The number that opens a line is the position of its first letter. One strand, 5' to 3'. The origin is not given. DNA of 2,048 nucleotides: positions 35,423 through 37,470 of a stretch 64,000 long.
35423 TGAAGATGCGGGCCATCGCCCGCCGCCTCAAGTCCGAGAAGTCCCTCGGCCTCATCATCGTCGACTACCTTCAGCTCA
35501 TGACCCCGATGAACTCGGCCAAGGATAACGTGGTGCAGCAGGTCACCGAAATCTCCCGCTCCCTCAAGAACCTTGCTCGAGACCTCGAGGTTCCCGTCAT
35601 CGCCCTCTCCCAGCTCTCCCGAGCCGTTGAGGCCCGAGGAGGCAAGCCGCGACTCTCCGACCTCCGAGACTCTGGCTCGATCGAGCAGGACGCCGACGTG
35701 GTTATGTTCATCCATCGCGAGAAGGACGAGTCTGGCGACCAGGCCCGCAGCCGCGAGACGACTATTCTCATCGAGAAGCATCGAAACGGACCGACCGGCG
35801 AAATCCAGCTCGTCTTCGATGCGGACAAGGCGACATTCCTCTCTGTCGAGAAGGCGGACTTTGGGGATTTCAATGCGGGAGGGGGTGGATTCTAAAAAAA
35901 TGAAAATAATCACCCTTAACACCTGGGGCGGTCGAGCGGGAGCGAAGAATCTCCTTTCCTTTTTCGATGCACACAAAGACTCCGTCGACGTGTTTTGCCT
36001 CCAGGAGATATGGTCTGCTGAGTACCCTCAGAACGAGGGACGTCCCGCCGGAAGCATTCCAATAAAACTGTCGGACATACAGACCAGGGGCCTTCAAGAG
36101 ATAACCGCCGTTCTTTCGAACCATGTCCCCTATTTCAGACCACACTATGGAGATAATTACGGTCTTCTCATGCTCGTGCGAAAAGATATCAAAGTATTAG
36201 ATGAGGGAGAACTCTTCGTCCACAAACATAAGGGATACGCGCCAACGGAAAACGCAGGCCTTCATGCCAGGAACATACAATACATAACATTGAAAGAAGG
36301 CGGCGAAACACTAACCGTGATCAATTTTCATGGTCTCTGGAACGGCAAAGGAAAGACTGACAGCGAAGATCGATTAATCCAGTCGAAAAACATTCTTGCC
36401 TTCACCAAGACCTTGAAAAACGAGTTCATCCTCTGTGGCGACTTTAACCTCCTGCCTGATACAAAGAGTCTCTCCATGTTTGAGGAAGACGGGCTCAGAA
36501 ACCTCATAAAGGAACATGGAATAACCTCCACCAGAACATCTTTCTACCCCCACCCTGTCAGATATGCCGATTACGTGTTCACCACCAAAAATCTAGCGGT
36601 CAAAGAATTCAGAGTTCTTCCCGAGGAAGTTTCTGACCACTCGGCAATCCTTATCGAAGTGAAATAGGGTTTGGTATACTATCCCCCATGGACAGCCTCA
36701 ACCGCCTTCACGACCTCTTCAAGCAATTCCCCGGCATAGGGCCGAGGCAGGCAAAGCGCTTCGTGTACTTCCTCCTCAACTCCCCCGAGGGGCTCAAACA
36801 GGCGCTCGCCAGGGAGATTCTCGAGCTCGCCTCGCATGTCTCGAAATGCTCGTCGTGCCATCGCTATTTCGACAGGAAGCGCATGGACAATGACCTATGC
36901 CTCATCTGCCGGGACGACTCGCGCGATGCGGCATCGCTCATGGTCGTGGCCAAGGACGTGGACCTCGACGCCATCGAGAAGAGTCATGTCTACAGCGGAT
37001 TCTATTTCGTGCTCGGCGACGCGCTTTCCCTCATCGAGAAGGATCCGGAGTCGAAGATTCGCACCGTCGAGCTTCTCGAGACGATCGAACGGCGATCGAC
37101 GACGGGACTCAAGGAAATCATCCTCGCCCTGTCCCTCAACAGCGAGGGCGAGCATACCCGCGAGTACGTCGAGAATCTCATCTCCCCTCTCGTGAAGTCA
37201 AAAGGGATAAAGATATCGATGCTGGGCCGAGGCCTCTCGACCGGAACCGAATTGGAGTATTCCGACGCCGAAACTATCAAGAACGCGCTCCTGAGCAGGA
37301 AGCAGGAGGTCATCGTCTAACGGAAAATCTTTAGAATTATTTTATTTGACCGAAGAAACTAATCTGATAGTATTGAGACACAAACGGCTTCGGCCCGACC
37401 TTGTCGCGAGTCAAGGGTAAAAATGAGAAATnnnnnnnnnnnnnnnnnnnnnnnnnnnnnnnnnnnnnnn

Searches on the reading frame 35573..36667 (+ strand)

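Call 61: search_protein_families(library=pfam, proteins=[window:35573-36667:+], max_evalue=0.01)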
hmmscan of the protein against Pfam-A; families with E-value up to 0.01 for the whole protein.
window:35573-36667:+ (364 aa): 2 families
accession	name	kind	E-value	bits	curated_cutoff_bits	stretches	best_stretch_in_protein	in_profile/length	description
PF03372.29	Exo_endo_phos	-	2.1e-17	64.1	24.5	1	113-356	1-225/225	Endonuclease/Exonuclease/phosphatase family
PF14529.12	Exo_endo_phos_2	-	0.00023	21.5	27.4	1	271-359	18-116/117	Endonuclease-reverse transcriptase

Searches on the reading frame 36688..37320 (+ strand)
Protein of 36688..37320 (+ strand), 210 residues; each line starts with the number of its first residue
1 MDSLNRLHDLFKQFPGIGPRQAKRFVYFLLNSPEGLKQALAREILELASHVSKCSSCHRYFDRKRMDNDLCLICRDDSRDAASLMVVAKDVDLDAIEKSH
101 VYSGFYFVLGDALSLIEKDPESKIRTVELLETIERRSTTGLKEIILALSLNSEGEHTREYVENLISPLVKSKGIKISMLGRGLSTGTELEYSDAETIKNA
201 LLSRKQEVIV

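Call 12: search_protein_families(library=pfam, proteins=[window:36688-37320:+], max_evalue=0.001)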
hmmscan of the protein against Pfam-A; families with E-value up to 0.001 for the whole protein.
window:36688-37320:+ (210 aa): 4 families
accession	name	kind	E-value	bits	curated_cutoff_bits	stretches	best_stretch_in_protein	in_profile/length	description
PF13662.12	Toprim_4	-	1.4e-09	38.4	25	1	84-178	3-83/85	Toprim domain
PF01751.28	Toprim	-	2.5e-07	31.2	23.1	1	84-178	2-95/96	Toprim domain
PF21176.3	RecR_HhH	-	3e-07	30.6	27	1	5-45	2-42/45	RecR, helix-hairpin-helix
PF21175.2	RecR_C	-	4.9e-05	23.1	22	1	182-205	1-24/24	RecR, C-terminal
